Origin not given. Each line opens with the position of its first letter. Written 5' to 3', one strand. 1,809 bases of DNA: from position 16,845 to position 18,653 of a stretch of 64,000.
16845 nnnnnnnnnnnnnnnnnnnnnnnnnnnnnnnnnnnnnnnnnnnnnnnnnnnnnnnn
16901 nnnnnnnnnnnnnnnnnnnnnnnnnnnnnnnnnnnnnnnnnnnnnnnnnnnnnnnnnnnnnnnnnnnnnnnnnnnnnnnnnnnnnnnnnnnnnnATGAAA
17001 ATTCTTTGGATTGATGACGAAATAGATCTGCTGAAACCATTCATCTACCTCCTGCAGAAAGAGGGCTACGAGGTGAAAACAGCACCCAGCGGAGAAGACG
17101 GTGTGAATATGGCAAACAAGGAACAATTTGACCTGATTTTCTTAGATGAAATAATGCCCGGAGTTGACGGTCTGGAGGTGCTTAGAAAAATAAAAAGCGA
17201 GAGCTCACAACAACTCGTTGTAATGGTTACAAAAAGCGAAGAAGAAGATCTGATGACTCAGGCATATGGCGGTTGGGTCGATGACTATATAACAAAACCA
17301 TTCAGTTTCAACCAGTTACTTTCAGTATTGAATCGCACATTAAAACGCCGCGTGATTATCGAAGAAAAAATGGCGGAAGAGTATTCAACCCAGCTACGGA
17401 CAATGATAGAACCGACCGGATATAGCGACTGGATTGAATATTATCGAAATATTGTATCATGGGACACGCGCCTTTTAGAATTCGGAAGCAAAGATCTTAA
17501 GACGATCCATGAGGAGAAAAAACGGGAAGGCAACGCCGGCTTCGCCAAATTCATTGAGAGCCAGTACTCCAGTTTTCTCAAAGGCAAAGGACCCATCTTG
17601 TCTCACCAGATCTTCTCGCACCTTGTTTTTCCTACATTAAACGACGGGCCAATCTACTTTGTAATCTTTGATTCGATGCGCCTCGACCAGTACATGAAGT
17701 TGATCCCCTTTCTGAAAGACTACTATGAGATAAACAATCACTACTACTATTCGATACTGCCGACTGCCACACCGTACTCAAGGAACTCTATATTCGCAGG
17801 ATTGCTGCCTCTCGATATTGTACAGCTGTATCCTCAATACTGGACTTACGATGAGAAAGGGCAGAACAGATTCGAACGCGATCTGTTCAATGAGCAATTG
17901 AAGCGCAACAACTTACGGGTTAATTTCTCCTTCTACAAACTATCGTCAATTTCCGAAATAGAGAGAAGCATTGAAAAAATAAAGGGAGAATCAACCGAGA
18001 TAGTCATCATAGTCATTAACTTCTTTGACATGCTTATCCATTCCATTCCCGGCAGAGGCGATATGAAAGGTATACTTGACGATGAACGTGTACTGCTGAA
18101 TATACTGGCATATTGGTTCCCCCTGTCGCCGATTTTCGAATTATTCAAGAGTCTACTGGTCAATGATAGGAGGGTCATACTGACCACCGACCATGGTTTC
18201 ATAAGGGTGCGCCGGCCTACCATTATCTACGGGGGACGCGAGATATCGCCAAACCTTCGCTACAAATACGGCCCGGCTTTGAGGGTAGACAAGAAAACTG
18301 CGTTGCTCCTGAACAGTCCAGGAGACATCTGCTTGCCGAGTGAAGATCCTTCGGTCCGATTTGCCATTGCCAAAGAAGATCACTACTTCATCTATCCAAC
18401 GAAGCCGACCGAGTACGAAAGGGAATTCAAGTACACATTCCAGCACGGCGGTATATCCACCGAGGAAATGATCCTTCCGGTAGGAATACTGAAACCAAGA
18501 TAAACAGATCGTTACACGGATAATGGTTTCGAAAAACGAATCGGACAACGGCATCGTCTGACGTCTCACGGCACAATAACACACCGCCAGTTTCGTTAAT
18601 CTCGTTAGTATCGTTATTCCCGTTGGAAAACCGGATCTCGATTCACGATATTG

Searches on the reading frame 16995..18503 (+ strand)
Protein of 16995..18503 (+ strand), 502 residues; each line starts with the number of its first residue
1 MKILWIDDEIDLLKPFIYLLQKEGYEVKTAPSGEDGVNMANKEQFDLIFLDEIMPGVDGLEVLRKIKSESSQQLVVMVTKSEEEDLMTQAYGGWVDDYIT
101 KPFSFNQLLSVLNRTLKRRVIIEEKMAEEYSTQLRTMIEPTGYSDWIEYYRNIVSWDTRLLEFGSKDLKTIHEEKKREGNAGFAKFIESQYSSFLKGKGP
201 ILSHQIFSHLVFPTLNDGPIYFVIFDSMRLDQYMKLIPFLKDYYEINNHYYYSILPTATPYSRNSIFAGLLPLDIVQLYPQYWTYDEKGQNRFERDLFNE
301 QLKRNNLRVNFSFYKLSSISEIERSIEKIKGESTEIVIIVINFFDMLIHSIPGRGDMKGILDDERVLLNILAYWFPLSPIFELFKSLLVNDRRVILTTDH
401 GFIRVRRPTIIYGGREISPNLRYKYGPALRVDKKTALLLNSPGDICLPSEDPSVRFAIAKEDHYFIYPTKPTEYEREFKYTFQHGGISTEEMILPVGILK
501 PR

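Call 28: search_protein_families(library=pfam, proteins=[window:16995-18503:+], max_evalue=0.0001)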
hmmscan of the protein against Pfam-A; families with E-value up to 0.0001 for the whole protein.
window:16995-18503:+ (502 aa): 2 families
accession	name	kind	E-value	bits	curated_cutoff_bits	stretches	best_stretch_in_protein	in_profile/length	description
PF00072.30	Response_reg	-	2.3e-24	86.1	30.2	1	3-112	1-110/111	Response regulator receiver domain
PF08665.17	PglZ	-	3.4e-13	50.4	25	1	221-408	4-178/179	PglZ domain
